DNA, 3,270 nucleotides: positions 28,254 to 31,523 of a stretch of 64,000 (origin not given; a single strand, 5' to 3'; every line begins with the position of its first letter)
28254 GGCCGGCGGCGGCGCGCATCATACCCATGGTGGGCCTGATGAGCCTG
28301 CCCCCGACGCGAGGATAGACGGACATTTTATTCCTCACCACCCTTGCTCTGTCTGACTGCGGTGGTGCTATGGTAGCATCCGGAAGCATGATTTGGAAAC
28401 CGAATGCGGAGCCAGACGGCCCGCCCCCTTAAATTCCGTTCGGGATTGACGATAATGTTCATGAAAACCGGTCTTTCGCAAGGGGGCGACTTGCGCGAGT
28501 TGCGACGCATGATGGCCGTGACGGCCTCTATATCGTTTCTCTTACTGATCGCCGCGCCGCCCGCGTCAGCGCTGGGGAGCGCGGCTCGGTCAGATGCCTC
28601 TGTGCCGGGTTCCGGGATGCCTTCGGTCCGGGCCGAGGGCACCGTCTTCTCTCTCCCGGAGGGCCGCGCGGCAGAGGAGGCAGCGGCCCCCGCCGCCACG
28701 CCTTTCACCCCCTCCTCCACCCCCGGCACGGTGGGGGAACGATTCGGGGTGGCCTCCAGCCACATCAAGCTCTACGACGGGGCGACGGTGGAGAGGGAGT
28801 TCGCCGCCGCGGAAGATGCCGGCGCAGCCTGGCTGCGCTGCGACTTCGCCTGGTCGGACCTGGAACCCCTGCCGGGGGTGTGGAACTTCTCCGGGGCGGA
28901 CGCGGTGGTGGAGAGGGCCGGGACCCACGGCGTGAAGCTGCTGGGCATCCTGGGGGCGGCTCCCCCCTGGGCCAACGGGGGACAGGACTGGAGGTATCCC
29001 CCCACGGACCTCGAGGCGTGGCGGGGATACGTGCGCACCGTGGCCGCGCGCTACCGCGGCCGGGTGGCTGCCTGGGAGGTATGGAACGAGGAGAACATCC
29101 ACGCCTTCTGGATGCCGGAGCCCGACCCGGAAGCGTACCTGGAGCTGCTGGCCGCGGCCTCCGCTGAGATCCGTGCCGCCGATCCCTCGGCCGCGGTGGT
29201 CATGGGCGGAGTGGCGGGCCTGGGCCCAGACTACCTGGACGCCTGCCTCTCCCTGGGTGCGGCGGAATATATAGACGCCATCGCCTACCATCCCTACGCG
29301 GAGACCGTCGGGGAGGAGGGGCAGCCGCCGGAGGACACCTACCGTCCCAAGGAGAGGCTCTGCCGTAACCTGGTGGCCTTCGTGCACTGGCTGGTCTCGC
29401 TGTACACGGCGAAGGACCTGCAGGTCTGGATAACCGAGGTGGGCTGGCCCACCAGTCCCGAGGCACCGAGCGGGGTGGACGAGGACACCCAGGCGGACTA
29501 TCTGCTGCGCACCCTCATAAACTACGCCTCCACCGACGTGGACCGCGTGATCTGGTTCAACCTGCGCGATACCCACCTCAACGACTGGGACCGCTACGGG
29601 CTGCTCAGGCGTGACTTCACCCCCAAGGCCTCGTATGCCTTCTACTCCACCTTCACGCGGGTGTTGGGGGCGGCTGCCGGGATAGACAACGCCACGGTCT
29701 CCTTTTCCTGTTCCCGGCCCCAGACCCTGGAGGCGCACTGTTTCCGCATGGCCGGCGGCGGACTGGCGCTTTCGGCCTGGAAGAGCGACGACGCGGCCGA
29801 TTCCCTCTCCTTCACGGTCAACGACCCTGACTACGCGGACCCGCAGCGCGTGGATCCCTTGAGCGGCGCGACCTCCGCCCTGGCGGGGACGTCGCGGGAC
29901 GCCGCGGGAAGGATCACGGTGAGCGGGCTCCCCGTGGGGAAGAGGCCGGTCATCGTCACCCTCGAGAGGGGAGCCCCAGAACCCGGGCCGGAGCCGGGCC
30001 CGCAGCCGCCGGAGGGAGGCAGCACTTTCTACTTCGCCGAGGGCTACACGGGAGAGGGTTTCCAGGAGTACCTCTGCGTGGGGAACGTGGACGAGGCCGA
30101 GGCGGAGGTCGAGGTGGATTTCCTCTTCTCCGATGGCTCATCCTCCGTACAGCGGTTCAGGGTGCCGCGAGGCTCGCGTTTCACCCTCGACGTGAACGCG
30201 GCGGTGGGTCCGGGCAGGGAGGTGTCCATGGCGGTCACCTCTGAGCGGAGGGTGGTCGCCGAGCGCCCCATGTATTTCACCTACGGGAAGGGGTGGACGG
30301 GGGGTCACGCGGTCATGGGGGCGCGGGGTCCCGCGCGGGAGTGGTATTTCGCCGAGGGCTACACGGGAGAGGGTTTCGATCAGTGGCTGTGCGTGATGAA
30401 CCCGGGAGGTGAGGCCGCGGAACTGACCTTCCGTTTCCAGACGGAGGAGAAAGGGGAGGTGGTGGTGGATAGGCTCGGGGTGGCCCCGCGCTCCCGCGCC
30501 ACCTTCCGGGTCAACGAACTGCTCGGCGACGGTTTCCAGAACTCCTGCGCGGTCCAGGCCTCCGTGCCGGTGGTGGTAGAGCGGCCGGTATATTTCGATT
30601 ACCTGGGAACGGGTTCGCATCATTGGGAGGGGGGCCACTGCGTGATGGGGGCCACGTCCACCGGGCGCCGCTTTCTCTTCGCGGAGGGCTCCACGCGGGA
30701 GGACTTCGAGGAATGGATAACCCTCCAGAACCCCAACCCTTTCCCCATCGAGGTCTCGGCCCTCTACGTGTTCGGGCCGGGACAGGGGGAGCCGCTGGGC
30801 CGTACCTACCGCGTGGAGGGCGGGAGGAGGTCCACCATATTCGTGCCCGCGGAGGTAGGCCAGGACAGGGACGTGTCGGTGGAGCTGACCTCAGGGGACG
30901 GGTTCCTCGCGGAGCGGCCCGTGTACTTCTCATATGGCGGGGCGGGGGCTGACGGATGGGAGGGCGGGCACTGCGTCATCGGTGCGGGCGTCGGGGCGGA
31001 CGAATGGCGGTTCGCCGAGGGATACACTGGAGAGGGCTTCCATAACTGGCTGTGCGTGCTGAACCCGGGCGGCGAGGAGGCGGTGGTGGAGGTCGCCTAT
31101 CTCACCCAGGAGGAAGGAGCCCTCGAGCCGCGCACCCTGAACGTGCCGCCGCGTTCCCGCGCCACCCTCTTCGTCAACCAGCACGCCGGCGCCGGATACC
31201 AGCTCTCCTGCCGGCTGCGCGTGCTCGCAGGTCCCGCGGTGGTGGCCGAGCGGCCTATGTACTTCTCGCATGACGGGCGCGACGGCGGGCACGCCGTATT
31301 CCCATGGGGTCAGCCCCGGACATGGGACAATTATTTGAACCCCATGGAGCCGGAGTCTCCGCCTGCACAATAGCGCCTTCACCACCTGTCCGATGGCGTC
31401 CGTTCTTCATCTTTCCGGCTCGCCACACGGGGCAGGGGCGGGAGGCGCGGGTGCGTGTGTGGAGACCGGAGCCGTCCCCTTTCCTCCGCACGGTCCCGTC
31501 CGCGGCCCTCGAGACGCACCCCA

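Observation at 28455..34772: A shared ~95-aa 'FAEG' repeat module on three different secreted enzymes, plus perfect intragenic tandem duplications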

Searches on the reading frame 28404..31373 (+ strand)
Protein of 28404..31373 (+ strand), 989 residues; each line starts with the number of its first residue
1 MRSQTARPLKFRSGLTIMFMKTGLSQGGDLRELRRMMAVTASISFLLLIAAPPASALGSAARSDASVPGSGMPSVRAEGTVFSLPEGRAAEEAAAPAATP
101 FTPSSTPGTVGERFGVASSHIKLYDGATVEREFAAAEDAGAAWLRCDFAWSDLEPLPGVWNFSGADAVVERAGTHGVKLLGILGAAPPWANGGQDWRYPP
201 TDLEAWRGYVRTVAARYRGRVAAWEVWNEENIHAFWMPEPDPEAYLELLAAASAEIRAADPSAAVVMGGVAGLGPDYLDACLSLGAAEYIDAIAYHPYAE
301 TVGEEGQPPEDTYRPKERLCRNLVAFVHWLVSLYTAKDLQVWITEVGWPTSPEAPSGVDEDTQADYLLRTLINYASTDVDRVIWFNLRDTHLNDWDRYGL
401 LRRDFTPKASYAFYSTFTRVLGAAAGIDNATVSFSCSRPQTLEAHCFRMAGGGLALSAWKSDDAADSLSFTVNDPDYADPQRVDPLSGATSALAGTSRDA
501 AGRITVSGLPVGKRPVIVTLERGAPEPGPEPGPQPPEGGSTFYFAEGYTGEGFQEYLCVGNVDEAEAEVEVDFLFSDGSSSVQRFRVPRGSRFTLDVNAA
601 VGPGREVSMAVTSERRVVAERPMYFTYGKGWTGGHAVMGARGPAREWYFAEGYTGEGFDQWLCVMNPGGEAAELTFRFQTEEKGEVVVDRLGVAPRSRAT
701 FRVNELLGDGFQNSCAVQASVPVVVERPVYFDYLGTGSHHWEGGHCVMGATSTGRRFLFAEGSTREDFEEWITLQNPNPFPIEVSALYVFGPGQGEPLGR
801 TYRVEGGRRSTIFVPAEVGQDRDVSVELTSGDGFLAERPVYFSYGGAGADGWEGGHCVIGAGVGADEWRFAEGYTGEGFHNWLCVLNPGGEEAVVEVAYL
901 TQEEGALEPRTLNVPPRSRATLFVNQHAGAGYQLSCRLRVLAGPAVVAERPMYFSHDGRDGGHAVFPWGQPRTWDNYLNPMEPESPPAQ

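Call 3: search_protein_families(library=pfam, proteins=[window:28404-31373:+], max_evalue=0.1)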
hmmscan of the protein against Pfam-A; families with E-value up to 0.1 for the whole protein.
window:28404-31373:+ (989 aa): 5 families
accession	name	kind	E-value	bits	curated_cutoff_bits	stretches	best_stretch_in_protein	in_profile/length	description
PF18986.5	DUF5719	-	4.4e-15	56.1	26.2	2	867-943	52-130/319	Family of unknown function (DUF5719)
PF07100.16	ASRT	-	2.1e-10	41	25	1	660-725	28-98/119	Anabaena sensory rhodopsin transducer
PF01229.23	Glyco_hydro_39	-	8.3e-09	35.2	26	1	199-375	120-299/472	Glycosyl hydrolases family 39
PF00331.26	Glyco_hydro_10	-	0.00012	21.9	22.1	1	113-229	12-128/311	Glycosyl hydrolase family 10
PF02449.21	Glyco_hydro_42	-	0.00056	19.8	21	1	128-188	11-73/376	Beta-galactosidase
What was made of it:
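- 28404..31373 (+): Gene for a secreted PslG-like GH39 (clan GH-A) glycosidase with a C-terminal ASRAH tetrad. The likely true start is M36 at 28509, followed by a signal peptide (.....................|LG). Pfam GH39, GH10 and GH42 hits (call 3).
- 30336..30665 (+): GH ASRAH unit r2 (aa 645-754). This unit gives the Pfam ASRT hit at aa 660-725 (call 3).
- On ASRAH / ASRT-like beta-sandwich superfamily (PF07100, PDB 1NC7/2II7): Pfam ASRT 41 bits against a cutoff of 25 in the GH (call 3).
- Pfam DUF5719 and ASRT score above their gathering cutoffs (call 3).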

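Call 18: search_protein_families(library=ncbifam, proteins=[window:28404-31373:+], max_evalue=0.01)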
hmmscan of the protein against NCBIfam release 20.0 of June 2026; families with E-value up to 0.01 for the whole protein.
window:28404-31373:+ (989 aa): 0 families
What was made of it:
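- Tried and rejected: NCBIfam names none of the C-terminal arrays (call 18).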

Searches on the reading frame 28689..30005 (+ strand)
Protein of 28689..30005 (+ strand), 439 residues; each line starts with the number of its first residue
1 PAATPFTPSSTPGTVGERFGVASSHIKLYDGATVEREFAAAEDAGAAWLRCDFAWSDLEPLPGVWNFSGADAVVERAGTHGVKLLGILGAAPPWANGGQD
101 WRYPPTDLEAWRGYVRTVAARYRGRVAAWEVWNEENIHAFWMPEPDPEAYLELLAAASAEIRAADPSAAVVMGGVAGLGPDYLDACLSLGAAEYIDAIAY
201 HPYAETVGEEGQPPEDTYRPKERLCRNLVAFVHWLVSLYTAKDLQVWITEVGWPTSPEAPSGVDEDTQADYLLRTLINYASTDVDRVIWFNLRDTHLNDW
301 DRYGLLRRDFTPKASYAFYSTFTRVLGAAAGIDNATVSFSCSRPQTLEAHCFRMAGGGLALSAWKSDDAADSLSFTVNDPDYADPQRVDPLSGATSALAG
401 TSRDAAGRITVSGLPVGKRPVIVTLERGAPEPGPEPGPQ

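Call 45: search_solved_structures(query=window:28689-30005:+, max_evalue=0.01)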
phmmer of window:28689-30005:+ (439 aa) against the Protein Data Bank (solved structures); distinct sequences matched with E-value up to 0.01: 71 (the best 60 are shown).
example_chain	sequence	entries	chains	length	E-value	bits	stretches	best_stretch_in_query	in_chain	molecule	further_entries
4zn2_A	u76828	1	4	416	6.5e-30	107.7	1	36-328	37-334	PslG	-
5bx9_A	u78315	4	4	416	6.5e-30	107.7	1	36-328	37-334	PslG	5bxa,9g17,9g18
5jvk_A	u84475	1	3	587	4.2e-17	65.4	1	37-320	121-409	Uncharacterized protein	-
8fme_A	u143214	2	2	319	2.2e-08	36.7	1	19-135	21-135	Kemp Eliminase HG3-shell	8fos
6ss1_A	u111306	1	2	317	2.7e-08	36.4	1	19-135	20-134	Kemp Eliminase HG3.17 Q50A, E47N,N300D Complexed with Transition State Analog 6-Nitrobenzo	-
8rd5_A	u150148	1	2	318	2.9e-08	36.3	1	19-168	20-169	Endo-1,4-beta-xylanase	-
6sry_A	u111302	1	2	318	6.4e-08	35.2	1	19-135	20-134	Kemp Eliminase HG3.17 Q50S, E47N,N300D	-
7k4u_A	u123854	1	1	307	6.7e-08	35.1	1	19-135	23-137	Endo-1,4-beta-xylanase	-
7k4p_A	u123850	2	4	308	6.7e-08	35.1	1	19-135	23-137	Endo-1,4-beta-xylanase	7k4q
7k4r_A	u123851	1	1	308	6.7e-08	35.1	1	19-135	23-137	Endo-1,4-beta-xylanase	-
5rg4_A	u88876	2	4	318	7.4e-08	35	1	19-135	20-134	Kemp Eliminase HG3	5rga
3nyd_A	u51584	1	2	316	8.4e-08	34.8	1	19-135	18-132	Endo-1,4-beta-xylanase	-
7k4t_A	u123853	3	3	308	1.1e-07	34.5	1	19-135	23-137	Endo-1,4-beta-xylanase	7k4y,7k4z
6tu6_A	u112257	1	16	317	1.1e-07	34.3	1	19-135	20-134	Kemp Eliminase HG3.17 mutant Q50M, E47N, N300D Complexed with Transition State Analog 6-Ni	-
6ss3_A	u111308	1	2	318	1.2e-07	34.3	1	19-135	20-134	Kemp Eliminase HG3.17 Q50K, E47N, N300D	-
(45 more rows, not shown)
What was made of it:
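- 28404..31373 (+): Best match in the PDB is PslG 4zn2/5bx9, E=6.5e-30 (call 45).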
